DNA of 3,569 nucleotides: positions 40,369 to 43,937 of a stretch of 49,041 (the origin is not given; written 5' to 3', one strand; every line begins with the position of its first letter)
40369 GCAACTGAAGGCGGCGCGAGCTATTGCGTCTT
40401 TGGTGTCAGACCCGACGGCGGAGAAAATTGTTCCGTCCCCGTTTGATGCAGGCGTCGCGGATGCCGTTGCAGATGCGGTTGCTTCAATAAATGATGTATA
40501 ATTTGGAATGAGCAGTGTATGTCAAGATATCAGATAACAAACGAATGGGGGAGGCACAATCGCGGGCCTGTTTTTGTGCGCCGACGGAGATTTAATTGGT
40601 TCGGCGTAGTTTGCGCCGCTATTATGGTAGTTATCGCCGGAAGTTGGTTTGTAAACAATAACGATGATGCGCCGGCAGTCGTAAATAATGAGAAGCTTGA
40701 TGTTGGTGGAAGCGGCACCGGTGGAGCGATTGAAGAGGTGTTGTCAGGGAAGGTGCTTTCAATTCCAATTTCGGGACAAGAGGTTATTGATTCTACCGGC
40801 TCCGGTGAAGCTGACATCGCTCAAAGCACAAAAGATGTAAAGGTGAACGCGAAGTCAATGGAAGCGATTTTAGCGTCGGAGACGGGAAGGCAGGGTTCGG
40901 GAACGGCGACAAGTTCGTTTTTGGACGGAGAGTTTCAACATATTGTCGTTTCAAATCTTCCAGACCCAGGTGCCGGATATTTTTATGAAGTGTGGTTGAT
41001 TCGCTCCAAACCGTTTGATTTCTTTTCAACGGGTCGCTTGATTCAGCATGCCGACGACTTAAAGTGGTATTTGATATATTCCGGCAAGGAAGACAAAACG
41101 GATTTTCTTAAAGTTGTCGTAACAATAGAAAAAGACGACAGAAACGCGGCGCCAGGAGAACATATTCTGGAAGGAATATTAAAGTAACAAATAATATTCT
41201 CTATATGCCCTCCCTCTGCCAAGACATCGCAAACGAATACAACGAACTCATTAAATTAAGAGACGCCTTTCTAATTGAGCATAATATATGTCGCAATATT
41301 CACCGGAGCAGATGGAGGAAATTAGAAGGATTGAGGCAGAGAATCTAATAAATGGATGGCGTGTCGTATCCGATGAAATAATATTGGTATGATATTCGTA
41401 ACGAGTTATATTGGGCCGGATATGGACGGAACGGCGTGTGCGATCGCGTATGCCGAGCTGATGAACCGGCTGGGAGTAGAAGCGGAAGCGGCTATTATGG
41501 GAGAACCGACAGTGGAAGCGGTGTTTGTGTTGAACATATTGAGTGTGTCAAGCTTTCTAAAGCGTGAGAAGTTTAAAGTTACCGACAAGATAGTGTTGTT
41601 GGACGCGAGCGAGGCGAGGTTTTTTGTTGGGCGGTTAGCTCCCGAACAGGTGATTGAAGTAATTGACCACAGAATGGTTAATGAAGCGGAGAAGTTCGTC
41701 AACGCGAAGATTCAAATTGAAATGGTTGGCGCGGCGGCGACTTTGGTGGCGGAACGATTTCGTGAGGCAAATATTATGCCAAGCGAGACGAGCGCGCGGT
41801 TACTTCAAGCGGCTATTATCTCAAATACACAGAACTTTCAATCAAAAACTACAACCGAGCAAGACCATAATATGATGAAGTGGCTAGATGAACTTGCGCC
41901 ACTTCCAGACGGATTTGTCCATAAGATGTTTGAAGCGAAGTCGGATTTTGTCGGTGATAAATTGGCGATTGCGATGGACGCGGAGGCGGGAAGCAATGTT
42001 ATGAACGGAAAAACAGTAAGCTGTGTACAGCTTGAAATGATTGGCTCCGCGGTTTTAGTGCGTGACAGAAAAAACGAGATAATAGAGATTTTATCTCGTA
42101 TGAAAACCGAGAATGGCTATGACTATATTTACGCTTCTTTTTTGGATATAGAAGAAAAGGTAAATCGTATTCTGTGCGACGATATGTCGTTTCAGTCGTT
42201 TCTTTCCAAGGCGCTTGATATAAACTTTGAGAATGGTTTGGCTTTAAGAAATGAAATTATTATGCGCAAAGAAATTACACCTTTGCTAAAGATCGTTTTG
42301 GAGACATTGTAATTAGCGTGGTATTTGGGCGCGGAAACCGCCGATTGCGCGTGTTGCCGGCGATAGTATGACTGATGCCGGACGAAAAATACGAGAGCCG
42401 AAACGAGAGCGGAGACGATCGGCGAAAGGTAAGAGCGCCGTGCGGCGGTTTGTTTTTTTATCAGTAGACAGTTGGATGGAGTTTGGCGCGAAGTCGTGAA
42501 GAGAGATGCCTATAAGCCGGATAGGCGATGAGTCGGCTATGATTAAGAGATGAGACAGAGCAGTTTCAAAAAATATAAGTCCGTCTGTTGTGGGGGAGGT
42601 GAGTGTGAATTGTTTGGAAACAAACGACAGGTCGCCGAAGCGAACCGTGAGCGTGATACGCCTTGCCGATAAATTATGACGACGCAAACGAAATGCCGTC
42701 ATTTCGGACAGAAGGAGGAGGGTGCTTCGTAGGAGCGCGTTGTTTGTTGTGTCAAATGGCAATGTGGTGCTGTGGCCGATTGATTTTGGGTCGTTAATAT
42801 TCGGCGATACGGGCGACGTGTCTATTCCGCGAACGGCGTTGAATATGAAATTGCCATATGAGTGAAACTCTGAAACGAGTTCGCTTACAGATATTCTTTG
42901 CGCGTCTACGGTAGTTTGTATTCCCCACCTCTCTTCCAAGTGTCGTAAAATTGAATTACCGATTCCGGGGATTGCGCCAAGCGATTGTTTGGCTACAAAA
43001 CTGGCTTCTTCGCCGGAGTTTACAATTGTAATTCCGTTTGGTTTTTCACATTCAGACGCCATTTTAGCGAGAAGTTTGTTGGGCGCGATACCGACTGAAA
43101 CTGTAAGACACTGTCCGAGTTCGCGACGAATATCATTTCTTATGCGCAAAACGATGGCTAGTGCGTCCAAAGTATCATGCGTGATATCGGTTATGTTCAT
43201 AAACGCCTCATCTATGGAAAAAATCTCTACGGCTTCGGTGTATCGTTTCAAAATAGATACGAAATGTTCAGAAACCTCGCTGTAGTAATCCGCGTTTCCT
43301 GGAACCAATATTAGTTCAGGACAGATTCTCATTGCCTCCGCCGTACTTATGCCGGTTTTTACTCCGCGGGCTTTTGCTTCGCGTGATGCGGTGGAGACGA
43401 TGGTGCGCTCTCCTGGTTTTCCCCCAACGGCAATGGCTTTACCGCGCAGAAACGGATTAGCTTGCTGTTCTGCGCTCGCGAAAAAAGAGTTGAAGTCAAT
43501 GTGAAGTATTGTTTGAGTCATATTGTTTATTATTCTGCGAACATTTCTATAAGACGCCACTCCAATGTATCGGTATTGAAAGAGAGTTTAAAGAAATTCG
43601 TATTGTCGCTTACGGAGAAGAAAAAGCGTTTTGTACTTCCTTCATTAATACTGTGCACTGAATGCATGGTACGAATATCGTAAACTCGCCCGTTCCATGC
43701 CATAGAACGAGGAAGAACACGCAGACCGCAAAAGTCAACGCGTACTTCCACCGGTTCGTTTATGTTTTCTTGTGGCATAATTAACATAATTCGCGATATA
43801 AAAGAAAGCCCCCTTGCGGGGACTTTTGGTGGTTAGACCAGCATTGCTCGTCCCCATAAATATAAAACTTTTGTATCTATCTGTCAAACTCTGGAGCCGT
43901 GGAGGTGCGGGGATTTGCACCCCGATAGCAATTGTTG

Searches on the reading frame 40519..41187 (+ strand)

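Call 74: search_protein_families(library=pfam, proteins=[window:40519-41187:+], max_evalue=0.001)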
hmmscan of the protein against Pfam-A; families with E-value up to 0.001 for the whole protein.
window:40519-41187:+ (222 aa): 1 family
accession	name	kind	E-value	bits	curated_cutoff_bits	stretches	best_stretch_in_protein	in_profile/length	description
PF10099.14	RskA_C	-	6.7e-07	30.1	29.4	1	98-212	20-129/135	Anti-sigma-K factor rskA, C-terminal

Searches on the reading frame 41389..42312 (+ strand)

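Call 9: search_protein_families(library=pfam, proteins=[window:41389-42312:+], max_evalue=0.01)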
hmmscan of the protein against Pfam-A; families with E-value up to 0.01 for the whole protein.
window:41389-42312:+ (307 aa): 2 families
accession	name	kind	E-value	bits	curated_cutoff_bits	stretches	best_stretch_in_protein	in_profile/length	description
PF01368.27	DHH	-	4.8e-07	30.5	28.1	1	2-143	2-125/125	DHH family, N-terminal domain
PF02833.19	DHHA2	-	8e-07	29.9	27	1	179-301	2-124/126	DHHA2 domain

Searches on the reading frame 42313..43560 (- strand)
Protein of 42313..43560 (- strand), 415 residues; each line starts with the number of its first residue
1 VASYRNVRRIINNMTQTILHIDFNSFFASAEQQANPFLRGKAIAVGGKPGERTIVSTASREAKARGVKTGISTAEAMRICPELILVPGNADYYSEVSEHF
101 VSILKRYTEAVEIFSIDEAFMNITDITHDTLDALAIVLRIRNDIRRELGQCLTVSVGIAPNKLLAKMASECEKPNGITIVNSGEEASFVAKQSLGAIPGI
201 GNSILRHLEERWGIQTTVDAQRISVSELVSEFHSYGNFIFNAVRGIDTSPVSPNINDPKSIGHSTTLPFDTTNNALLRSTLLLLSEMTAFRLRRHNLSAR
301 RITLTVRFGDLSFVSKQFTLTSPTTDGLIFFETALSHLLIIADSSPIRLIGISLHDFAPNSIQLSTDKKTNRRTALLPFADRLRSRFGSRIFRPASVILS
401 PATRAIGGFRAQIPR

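Call 9: search_protein_families(library=pfam, proteins=[window:42313-43560:-], max_evalue=0.01)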
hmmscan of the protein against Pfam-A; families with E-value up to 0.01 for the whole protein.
window:42313-43560:- (415 aa): 3 families
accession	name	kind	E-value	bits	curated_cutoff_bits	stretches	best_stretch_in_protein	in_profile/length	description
PF00817.25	IMS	-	4.2e-45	153.7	23.2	1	21-170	1-148/148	impB/mucB/samB family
PF11799.13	IMS_C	-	4.1e-21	75.9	20.7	1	258-362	1-105/109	impB/mucB/samB family C-terminal domain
PF21999.2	IMS_HHH_1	-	1.4e-06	29.1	27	1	197-247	3-53/53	DNA polymerase-iota, thumb domain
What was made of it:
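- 42313..43521 (-): Y-family (DinB/ImuB-like) DNA polymerase gene (context). Pfam IMS, IMS_C and IMS_HHH_1 (call 9).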

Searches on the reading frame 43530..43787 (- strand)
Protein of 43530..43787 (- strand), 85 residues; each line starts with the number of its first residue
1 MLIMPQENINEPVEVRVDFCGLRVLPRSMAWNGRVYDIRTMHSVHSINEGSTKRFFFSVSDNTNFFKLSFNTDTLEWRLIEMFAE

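Call 9: search_protein_families(library=pfam, proteins=[window:43530-43787:-], max_evalue=0.01)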
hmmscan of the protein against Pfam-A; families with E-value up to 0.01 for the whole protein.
window:43530-43787:- (85 aa): 1 family
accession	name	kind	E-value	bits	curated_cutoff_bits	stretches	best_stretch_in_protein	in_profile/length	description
PF20114.4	DUF6504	-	0.005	17.5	24.2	0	4-44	1-45/103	Domain of unknown function (DUF6504)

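Call 12: find_homologous_proteins(query=window:43530-43787:-, max_evalue=0.001)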
Query window:43530-43787:- (85 aa): 12 proteins with E <= 0.001 among 12 candidates.
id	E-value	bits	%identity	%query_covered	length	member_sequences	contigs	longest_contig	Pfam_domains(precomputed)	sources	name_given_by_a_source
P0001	2.7e-51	188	100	100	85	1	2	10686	-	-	-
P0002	7.5e-30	120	65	96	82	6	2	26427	-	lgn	-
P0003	3.9e-29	118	62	96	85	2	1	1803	-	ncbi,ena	-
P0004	8.0e-29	117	67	96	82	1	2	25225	-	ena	-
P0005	8.3e-29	117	65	96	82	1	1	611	-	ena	-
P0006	6.8e-28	114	59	96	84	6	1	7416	-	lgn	-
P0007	7.6e-28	114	63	95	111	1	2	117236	-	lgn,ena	-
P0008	1.8e-27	112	63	96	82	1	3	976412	-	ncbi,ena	-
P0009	9.9e-27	110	64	95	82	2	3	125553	-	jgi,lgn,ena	-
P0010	1.6e-25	106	57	96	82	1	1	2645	-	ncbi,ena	-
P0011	2.3e-25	106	59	82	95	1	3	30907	-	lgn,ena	-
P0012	1.2e-24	103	57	96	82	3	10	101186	-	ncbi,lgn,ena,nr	ncbi:MAG TPA: hypothetical protein QF873_01515 [Patescibacteria group bacterium]|nr:hypothetical pro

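Call 15: find_related_loci(query=A1, collection=genome_contigs, flank=4000)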
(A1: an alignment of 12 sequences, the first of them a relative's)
Query A1 (85 aa) in genome_contigs; peptide patterns used: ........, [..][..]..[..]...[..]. (x = any residue, [..] = any of these).
62 stretches matched a pattern; 20 encode a relative of the query (tblastn E <= 1e-3); 19 distinct loci.
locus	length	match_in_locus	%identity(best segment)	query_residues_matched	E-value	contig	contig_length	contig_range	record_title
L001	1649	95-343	61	3-85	3e-35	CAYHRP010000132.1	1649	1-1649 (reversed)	MAG TPA_asm: uncultured Gammaproteobacteria bacterium isolate ERP119705_co15_220 genome assembly, contig: NODE_125320_le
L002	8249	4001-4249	57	3-85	8e-33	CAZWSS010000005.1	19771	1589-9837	MAG TPA_asm: uncultured Gammaproteobacteria bacterium isolate SRP062349_co5_141 genome assembly, contig: NODE_834_length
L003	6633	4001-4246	60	4-85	3e-31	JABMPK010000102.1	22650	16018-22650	MAG: Candidatus Uhrbacteria bacterium isolate bin.195 k141_6830759, whole genome shotgun sequence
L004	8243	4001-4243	62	4-84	3e-30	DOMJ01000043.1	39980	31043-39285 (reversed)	MAG TPA_asm: Candidatus Uhrbacteria bacterium isolate UBA11717 contig_25735, whole genome shotgun sequence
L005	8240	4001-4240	50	6-85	4e-25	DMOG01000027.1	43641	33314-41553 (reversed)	MAG TPA_asm: Candidatus Uhrbacteria bacterium isolate UBA12070 contig_2314, whole genome shotgun sequence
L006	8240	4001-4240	50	6-85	9e-25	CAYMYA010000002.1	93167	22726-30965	MAG TPA_asm: uncultured Gammaproteobacteria bacterium isolate SRP192515_co2_178 genome assembly, contig: NODE_132_length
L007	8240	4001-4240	46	6-85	3e-24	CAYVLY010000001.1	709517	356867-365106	MAG TPA_asm: uncultured Gammaproteobacteria bacterium isolate SRP167671_co2_208 genome assembly, contig: NODE_3_length_7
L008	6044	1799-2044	45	4-85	3e-24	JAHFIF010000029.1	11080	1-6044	MAG: bacterium isolate nzgw356 NODE_3774_length_11081_cov_2.469069, whole genome shotgun sequence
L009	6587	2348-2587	44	6-85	4e-23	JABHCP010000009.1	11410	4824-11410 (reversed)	MAG: Candidatus Uhrbacteria bacterium isolate SI037_bin110 k141_171377, whole genome shotgun sequence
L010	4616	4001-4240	48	6-85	3e-23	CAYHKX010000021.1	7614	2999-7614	MAG TPA_asm: uncultured Gammaproteobacteria bacterium isolate ERP119705_co13_645 genome assembly, contig: NODE_12105_len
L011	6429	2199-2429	44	9-85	1e-22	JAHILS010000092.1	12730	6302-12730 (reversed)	MAG: Patescibacteria group bacterium isolate KR13_N2.mb.36 KR13_N2.mb.36_k141_313642, whole genome shotgun sequence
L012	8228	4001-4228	43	9-84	3e-21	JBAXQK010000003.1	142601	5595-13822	MAG: Candidatus Uhrbacteria bacterium isolate ELA555 MAG555_3, whole genome shotgun sequence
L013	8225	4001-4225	44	9-83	5e-21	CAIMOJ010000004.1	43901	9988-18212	Candidatus Uhrbacteria bacterium isolate LJ_bin-4636 genome assembly, contig: bin-4636:04/76, whole genome shotgun seque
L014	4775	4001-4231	43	9-85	7e-20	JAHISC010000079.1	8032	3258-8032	MAG: Patescibacteria group bacterium isolate MM_PC_MetaG.mb.155 MM_PC_MetaG.mb.155_k141_978542, whole genome shotgun seq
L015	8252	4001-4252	39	2-85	2e-19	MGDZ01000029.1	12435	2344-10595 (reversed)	MAG: Candidatus Uhrbacteria bacterium RIFCSPHIGHO2_02_FULL_57_19 rifcsphigho2_02_scaffold_26557, whole genome shotgun se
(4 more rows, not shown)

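Call 16: find_related_loci(query=A1, collection=metagenome_contigs, flank=4000)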
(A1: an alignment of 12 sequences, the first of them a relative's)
Query A1 (85 aa) in metagenome_contigs; peptide patterns used: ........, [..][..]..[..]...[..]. (x = any residue, [..] = any of these).
146 stretches matched a pattern; 29 encode a relative of the query (tblastn E <= 1e-3); 29 distinct loci.
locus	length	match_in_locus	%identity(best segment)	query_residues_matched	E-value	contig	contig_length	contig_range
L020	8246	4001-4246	62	4-85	6e-34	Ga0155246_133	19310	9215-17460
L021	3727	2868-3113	56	4-85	2e-32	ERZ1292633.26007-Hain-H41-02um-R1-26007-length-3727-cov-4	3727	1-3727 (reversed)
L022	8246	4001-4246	63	4-85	3e-32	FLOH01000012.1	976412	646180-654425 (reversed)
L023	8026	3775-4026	56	2-85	4e-31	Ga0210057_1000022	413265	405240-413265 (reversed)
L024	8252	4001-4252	56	2-85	2e-30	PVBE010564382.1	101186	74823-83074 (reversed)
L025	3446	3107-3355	46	3-85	5e-25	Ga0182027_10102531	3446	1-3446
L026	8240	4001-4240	50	6-85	5e-25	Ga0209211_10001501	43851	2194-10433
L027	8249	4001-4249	46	3-85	8e-25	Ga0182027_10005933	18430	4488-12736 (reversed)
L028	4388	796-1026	51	9-85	9e-25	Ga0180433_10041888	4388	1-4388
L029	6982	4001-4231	51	9-85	9e-25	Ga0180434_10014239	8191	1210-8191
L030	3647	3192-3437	46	4-85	1e-24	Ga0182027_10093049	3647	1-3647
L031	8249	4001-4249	45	3-85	2e-24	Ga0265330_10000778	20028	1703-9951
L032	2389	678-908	51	9-85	2e-24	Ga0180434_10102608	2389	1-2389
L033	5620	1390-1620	51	9-85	2e-24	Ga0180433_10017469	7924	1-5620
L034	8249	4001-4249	45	3-85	2e-24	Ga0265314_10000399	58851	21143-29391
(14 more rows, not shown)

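Call 34: find_encoding_contigs(protein=P0001, flank=3000, max_places=4)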
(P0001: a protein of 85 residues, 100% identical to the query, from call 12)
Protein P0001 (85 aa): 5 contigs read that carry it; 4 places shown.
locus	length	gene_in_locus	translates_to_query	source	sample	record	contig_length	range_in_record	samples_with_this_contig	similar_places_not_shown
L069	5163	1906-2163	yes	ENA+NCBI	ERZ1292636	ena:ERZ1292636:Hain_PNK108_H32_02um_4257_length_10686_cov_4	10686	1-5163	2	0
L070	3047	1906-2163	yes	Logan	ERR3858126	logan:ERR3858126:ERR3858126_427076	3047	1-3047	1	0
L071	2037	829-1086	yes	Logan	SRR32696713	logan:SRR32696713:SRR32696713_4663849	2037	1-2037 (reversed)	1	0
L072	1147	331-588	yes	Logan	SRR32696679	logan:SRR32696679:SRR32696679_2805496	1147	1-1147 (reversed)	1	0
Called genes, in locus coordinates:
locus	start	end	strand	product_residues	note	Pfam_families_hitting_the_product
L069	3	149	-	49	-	?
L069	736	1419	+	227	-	PF01726:LexA_DNA_bind, PF00717:Peptidase_S24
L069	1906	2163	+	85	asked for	-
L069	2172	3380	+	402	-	PF00817:IMS, PF21999:IMS_HHH_1 (weak), PF11799:IMS_C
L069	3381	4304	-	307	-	PF01368:DHH (weak), PF02833:DHHA2 (weak)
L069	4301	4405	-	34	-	-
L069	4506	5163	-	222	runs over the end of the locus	PF10099:RskA_C (weak)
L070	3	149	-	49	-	?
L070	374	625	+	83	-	PF18926:DUF5676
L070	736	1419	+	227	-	PF01726:LexA_DNA_bind, PF00717:Peptidase_S24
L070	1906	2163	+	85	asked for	-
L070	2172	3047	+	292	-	?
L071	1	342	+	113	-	?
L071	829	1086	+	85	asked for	-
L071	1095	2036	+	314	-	?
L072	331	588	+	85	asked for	-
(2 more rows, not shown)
